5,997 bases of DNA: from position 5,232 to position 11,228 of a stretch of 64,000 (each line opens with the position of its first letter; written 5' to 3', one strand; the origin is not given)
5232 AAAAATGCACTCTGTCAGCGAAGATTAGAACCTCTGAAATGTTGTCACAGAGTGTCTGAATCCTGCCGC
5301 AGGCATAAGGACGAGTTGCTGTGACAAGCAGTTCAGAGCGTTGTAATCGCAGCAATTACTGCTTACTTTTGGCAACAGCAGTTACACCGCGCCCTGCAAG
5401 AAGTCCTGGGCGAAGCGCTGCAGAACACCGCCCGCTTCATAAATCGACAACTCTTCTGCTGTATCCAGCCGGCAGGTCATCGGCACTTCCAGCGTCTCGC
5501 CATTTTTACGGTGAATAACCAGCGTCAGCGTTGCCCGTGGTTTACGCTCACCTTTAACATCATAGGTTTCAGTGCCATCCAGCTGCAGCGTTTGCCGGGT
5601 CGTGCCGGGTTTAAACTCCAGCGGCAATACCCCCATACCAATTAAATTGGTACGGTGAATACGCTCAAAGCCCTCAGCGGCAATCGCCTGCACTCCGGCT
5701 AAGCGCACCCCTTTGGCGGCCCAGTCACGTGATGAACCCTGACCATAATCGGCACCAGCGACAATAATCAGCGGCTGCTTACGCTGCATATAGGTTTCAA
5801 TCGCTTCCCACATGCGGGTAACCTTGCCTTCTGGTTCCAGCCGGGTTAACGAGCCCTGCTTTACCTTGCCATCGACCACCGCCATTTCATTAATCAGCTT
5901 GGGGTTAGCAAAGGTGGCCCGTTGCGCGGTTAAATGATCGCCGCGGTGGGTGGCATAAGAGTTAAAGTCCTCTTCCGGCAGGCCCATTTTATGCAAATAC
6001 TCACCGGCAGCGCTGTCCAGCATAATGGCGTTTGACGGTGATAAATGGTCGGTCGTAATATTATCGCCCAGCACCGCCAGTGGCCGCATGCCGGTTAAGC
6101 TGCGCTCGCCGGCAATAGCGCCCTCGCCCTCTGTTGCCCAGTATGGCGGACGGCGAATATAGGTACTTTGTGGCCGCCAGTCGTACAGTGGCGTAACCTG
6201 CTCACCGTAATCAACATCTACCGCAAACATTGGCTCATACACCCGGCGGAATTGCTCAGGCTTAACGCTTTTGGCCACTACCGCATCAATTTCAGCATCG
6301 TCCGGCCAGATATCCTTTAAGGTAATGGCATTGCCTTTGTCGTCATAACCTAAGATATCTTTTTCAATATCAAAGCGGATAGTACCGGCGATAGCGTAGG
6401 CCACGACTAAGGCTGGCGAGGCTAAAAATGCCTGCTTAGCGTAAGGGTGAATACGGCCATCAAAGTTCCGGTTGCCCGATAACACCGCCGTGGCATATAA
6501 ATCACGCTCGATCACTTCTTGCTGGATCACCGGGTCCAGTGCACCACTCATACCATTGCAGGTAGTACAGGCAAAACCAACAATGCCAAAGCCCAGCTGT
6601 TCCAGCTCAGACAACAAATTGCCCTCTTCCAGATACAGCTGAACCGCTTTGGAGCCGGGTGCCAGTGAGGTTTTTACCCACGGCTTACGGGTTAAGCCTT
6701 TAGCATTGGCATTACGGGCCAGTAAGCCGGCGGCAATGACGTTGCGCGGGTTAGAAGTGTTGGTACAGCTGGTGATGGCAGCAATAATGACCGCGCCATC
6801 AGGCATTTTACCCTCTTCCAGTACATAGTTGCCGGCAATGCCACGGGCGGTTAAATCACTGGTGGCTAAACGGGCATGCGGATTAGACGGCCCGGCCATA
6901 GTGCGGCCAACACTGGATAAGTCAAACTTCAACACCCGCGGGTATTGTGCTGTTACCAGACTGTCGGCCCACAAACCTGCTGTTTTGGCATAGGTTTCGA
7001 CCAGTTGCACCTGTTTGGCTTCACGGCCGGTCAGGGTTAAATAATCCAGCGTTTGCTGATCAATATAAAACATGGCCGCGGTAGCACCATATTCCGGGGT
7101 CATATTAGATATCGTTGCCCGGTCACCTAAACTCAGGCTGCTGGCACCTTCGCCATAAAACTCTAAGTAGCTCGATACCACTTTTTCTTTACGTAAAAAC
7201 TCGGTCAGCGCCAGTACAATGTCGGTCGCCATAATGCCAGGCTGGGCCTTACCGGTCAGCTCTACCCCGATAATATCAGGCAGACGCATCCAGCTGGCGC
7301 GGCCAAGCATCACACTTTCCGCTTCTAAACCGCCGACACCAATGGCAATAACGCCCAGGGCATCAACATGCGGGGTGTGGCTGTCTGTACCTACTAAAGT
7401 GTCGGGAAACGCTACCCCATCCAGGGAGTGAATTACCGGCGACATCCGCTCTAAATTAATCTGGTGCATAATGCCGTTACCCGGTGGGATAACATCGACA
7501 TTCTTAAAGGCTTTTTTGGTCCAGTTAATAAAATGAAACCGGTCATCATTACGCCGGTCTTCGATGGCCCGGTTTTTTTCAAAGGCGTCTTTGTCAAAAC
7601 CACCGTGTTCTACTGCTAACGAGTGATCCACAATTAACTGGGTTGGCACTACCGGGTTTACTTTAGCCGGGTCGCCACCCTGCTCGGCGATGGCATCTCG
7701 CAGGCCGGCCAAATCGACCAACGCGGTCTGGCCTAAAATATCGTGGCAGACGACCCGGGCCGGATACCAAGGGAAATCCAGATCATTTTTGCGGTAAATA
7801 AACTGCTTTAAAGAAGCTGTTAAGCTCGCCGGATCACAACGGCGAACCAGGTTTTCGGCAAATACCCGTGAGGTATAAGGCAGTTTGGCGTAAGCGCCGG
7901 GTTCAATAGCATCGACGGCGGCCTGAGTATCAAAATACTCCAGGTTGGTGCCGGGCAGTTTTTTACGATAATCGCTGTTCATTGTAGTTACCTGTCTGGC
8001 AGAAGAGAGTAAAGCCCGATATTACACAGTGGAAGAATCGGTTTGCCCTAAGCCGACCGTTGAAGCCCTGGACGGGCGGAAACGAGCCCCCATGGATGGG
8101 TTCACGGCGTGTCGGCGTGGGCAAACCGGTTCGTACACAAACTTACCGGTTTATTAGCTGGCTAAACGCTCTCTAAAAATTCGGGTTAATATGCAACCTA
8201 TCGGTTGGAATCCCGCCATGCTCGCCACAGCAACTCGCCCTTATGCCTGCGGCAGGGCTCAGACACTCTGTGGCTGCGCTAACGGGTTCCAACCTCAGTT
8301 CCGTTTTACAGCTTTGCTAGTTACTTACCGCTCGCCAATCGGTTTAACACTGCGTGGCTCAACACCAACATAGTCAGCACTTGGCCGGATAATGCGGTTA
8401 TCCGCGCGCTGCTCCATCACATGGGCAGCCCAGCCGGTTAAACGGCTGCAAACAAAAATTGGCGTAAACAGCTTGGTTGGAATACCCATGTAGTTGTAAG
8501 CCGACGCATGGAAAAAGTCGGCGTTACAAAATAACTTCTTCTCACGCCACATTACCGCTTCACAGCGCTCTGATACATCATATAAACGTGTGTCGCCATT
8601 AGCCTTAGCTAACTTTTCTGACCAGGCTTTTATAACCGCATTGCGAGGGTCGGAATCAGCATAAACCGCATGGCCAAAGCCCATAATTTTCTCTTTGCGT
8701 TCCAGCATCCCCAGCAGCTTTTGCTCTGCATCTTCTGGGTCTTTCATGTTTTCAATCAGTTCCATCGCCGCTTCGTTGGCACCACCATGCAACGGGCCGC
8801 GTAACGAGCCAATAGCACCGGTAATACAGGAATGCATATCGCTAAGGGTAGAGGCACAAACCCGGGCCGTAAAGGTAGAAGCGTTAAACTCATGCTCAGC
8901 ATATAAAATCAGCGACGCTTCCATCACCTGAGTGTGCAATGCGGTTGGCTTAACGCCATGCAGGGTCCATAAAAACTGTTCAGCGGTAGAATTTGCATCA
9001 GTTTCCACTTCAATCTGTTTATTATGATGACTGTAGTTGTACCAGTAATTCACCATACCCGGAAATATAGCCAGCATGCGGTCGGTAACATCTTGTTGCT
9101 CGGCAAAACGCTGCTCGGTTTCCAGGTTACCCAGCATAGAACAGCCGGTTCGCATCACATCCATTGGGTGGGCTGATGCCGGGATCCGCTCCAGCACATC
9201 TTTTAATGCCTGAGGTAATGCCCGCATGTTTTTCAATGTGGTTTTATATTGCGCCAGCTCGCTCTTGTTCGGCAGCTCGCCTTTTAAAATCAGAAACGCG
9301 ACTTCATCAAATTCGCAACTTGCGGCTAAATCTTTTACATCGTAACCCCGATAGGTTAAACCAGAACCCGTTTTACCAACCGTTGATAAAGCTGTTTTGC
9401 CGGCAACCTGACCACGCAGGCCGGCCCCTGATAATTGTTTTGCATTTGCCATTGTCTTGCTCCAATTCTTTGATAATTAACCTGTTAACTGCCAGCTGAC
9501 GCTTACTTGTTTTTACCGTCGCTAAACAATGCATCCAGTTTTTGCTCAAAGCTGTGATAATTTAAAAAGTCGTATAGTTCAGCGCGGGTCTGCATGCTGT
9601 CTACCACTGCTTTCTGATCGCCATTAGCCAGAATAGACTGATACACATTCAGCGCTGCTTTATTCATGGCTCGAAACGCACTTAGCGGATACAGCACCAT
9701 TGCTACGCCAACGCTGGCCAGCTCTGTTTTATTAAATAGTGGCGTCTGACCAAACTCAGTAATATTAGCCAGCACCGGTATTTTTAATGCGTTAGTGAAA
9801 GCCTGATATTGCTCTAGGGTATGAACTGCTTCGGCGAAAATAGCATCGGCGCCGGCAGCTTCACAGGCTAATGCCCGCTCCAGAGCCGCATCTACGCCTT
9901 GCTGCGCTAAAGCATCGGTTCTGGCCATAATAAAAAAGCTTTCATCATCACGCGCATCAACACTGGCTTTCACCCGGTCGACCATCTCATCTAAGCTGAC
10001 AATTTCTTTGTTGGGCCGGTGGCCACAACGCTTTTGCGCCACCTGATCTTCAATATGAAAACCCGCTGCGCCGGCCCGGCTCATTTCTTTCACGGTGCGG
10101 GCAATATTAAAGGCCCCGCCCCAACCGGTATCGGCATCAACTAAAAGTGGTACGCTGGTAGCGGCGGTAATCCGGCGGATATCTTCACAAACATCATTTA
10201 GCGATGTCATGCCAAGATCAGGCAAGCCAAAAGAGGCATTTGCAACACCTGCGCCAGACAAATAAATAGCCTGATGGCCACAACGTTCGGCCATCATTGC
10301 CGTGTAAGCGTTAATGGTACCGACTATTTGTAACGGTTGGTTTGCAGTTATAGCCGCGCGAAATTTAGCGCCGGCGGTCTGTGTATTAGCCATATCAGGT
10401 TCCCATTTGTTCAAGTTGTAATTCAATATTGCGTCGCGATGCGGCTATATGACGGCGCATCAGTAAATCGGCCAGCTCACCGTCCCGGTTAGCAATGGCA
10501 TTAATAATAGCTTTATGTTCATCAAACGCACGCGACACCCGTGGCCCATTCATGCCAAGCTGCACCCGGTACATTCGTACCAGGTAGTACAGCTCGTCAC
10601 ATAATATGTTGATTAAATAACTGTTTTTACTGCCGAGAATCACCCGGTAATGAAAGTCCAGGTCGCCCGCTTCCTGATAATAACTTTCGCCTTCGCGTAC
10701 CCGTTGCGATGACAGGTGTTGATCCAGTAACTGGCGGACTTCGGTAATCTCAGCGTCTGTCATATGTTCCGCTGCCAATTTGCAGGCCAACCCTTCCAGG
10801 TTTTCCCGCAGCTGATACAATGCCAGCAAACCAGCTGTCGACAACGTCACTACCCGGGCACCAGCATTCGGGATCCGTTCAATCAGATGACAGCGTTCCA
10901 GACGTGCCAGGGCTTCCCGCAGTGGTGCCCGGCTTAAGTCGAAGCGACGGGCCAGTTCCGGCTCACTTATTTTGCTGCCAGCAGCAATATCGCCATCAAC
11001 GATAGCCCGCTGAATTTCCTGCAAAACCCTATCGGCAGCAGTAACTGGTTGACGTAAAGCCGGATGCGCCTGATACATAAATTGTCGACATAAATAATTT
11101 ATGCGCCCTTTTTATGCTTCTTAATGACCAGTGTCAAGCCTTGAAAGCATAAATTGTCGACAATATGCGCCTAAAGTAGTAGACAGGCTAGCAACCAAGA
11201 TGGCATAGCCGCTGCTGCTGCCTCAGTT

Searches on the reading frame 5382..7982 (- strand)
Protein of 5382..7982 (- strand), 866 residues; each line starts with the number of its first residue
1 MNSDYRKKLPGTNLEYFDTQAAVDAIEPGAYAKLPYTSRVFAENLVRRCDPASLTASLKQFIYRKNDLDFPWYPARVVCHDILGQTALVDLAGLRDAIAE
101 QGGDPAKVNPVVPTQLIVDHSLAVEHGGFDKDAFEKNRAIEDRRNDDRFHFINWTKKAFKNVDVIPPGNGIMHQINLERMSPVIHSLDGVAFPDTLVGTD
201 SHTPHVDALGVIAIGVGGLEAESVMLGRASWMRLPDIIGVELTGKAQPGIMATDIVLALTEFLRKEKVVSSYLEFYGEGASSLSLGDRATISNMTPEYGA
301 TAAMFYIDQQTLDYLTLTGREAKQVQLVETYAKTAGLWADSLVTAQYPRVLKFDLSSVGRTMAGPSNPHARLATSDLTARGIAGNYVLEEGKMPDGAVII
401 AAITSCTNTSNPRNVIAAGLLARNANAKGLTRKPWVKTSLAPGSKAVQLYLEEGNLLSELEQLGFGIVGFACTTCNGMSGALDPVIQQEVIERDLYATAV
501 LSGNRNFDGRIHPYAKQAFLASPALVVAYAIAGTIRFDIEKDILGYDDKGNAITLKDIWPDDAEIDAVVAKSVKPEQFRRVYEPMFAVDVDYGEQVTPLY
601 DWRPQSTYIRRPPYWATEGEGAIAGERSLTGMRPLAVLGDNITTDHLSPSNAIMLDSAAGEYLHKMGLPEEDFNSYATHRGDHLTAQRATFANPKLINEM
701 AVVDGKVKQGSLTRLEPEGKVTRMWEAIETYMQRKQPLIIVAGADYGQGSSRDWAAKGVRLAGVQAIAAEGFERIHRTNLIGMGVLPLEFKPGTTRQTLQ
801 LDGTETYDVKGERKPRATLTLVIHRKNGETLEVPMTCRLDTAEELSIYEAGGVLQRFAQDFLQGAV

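Call 54: search_protein_families(library=pfam, proteins=[window:5382-7982:-], max_evalue=0.00001)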
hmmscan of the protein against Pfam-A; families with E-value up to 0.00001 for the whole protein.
window:5382-7982:- (866 aa): 2 families
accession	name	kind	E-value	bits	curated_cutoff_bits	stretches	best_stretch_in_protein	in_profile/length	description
PF00330.25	Aconitase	-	3e-134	448.9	28.7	1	69-533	15-463/463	Aconitase family (aconitate hydratase)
PF00694.25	Aconitase_C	-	1.9e-27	96.6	22.8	1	661-792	3-130/131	Aconitase C-terminal domain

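Call 73: list_cluster_members(proteins=[window:5382-7982:-, window:16189-17427:-, window:1912-2613:-])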
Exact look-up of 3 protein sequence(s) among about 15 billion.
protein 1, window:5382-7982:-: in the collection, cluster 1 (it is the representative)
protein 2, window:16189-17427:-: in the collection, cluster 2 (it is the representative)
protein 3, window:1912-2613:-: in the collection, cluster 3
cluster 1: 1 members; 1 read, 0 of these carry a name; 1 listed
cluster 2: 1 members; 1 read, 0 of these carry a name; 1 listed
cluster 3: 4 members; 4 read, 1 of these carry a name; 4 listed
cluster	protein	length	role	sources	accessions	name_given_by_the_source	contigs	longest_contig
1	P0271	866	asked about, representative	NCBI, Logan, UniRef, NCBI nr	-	-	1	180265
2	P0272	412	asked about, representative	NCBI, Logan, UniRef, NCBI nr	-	-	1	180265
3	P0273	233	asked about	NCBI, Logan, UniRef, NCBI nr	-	-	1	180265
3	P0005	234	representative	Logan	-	-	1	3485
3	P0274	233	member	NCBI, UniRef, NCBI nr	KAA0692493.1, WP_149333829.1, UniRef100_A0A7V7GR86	TIR domain-containing protein [Halopseudomonas laoshanensis] | TIR domain-containing protein n=1 Tax=Halopseudomonas laoshanensis TaxID=2268758 ... | toll/interleukin-1 receptor domain-containing protein [Halopseudomonas laoshanensis]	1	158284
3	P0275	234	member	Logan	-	-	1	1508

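Call 74: find_encoding_contigs(protein=P0274, flank=8000, max_places=2)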
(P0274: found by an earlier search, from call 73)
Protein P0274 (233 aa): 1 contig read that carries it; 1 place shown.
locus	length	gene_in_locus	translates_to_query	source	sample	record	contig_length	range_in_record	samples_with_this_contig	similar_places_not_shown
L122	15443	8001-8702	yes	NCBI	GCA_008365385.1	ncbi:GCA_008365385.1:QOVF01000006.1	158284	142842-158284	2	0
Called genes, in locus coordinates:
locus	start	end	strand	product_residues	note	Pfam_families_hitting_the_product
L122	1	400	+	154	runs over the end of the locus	PF00383:dCMP_cyt_deam_1, PF14437:MafB19-deam, PF14439:Bd3614-deam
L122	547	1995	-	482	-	PF00497:SBP_bac_3, PF01464:SLT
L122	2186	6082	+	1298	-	PF18076:FGAR-AT_N, PF18072:FGAR-AT_linker, PF02769:AIRS_C, PF22689:FGAR-AT_PurM_N-like, PF02769:AIRS_C, PF13507:GATase_5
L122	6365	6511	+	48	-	-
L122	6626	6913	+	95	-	-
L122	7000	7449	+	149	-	-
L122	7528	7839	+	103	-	-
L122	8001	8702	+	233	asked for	PF13676:TIR_2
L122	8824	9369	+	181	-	-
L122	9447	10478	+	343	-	PF19749:DUF6236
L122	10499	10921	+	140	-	-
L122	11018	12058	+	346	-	-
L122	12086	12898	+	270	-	PF11185:DUF2971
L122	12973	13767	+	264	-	PF11185:DUF2971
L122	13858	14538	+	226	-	PF24838:8xMP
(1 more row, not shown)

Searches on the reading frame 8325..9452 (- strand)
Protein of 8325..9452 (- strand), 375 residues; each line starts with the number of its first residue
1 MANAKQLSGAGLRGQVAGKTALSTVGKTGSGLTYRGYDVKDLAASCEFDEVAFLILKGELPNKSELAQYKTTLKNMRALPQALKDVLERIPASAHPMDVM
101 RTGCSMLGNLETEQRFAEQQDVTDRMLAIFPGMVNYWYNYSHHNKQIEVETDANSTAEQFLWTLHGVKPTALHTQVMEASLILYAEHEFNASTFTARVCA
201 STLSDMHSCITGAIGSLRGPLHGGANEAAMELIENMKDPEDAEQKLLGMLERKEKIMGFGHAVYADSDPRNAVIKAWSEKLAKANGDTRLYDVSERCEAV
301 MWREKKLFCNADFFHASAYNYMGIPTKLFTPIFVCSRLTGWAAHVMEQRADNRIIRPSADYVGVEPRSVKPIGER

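Call 54: search_protein_families(library=pfam, proteins=[window:8325-9452:-], max_evalue=0.00001)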
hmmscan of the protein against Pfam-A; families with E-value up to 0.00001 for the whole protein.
window:8325-9452:- (375 aa): 1 family
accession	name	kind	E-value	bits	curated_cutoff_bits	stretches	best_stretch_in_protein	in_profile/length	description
PF00285.26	Citrate_synt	-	4.1e-127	424.6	27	1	11-358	1-357/357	Citrate synthase, C-terminal domain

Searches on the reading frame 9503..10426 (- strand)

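Call 54: search_protein_families(library=pfam, proteins=[window:9503-10426:-], max_evalue=0.00001)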
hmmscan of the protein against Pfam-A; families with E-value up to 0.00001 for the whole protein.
window:9503-10426:- (307 aa): 2 families
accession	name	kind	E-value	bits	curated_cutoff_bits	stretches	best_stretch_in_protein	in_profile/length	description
PF13714.12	PEP_mutase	-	1e-45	156.7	31.5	1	23-265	2-239/240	Phosphoenolpyruvate phosphomutase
PF00463.27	ICL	-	4.8e-13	48.9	26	1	92-180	150-241/526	Isocitrate lyase family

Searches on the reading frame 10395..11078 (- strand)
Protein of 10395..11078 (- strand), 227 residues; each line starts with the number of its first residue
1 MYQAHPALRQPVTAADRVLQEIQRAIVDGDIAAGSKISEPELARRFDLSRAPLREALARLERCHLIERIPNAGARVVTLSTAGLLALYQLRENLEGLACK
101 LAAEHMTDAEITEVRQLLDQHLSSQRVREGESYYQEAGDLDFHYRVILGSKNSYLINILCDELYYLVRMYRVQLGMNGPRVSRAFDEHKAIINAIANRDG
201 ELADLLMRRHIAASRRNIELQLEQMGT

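Call 54: search_protein_families(library=pfam, proteins=[window:10395-11078:-], max_evalue=0.00001)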
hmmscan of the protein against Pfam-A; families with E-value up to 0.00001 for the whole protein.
window:10395-11078:- (227 aa): 2 families
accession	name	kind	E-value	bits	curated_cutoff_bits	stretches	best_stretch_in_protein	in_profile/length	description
PF07729.17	FCD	-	2.1e-23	83.5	24.3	1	87-212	2-124/125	FCD domain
PF00392.27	GntR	-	7e-16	58.1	27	1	15-76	2-64/64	Bacterial regulatory proteins, gntR family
